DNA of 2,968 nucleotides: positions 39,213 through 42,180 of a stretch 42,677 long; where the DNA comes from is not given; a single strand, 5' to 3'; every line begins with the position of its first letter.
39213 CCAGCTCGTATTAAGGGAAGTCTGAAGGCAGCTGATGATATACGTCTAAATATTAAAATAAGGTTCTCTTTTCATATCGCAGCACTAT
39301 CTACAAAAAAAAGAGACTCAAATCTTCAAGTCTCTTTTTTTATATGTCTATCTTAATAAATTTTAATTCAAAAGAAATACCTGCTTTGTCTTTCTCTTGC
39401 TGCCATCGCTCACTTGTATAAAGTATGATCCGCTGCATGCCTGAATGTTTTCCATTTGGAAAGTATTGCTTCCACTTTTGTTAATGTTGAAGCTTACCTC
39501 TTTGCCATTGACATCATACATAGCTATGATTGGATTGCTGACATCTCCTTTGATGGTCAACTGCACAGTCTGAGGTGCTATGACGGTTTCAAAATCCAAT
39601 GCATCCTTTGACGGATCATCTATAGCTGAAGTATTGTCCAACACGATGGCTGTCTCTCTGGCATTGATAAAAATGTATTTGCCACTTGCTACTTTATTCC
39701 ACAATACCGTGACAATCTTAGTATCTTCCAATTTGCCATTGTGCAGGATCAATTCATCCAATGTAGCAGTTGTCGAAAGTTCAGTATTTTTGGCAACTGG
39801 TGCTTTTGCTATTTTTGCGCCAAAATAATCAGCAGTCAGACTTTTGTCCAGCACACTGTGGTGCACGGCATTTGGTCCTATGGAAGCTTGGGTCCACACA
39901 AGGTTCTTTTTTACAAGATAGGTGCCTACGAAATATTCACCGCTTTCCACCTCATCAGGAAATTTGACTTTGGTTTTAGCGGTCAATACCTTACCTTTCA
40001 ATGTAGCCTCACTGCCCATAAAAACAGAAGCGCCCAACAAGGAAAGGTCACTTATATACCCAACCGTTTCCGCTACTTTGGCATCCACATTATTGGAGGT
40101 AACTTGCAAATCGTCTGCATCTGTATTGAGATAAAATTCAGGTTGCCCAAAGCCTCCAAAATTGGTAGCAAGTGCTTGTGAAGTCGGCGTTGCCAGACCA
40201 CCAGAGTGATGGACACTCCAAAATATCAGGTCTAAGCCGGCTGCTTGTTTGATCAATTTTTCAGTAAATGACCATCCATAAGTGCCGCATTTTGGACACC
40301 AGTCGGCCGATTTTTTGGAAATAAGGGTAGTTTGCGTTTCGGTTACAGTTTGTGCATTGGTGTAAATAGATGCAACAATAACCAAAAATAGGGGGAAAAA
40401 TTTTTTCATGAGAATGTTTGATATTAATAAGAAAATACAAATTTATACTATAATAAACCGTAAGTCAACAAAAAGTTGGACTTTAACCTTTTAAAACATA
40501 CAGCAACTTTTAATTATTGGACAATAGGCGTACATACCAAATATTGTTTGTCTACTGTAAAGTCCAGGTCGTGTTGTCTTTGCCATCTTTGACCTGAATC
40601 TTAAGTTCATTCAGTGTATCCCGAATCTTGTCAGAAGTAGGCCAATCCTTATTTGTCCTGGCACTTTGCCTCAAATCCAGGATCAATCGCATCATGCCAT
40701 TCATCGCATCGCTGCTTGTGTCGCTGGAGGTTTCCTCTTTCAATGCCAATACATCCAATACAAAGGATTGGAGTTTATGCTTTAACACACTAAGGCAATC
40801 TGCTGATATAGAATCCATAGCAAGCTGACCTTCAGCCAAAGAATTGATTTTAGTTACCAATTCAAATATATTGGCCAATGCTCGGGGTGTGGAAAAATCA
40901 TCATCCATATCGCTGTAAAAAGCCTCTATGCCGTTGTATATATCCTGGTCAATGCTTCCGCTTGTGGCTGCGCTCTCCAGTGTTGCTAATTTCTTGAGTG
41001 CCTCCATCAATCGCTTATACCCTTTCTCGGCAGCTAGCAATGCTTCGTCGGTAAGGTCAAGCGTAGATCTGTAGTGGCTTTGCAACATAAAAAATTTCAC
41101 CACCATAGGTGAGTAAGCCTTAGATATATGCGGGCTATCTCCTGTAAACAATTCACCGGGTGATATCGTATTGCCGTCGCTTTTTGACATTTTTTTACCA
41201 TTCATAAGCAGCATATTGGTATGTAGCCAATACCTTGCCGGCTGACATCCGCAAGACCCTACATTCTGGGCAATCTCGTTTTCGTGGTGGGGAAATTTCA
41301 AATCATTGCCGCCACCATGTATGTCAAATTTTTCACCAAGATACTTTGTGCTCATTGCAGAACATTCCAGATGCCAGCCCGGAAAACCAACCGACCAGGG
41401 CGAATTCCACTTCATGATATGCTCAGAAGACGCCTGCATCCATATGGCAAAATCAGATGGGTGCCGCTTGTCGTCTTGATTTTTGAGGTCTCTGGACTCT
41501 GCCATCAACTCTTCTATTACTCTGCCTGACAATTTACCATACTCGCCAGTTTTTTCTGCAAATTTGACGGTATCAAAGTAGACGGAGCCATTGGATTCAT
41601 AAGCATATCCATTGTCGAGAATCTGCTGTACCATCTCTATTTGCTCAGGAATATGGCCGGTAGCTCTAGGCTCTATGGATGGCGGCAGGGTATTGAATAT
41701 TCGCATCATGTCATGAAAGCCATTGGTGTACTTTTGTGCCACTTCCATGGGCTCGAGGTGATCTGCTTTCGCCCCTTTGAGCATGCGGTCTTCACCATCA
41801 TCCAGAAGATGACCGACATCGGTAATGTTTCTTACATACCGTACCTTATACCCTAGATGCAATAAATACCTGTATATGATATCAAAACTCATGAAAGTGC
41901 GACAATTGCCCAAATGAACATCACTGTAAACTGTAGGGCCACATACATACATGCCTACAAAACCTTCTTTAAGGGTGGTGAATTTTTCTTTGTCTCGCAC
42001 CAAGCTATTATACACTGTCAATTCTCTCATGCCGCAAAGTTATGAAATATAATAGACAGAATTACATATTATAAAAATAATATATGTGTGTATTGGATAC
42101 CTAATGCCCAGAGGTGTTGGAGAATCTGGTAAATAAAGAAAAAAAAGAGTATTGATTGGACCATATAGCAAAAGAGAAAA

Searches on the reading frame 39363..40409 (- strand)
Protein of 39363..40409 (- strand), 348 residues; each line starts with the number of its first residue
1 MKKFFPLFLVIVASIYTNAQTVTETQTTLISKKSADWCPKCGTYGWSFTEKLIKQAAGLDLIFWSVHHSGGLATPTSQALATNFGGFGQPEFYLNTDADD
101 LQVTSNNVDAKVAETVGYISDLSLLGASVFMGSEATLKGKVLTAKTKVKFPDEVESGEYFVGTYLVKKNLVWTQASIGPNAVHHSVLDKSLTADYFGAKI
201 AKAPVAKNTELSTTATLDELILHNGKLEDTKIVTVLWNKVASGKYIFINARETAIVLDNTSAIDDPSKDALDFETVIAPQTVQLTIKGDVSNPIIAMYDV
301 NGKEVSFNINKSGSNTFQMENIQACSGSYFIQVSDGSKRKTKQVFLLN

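Call 41: search_protein_families(library=pfam, proteins=[window:39363-40409:-], max_evalue=0.0001)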
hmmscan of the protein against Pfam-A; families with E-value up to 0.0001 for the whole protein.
window:39363-40409:- (348 aa): 2 families
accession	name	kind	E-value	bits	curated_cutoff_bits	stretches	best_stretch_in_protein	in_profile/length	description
PF11551.14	Omp28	-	6.1e-07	29.9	34.9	1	78-255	2-167/171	Outer membrane protein Omp28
PF18962.6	Por_Secre_tail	-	9.2e-06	26.3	27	1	279-344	5-73/75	Secretion system C-terminal sorting domain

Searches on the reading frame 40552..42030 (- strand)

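Call 41: search_protein_families(library=pfam, proteins=[window:40552-42030:-], max_evalue=0.0001)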
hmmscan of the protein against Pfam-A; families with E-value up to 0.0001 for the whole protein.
window:40552-42030:- (492 aa): 5 families
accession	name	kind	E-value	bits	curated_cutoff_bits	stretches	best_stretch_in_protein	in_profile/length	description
PF01406.26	tRNA-synt_1e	-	5.1e-99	331.9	27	1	17-335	2-300/301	tRNA synthetases class I (C) catalytic domain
PF09190.17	DALR_2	-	8.7e-10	39.5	22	1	370-428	1-53/57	DALR domain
PF09334.17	tRNA-synt_1g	-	1.7e-06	27.5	20.1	0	36-154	12-124/391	tRNA synthetases class I (M)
PF23493.1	CysS_C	-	3.8e-05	24.2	23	0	451-489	12-50/51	Cysteinyl-tRNA ligase anticodon binding domain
PF01921.24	tRNA-synt_1f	-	5e-05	22.8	27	0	273-346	275-340/360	tRNA synthetases class I (K)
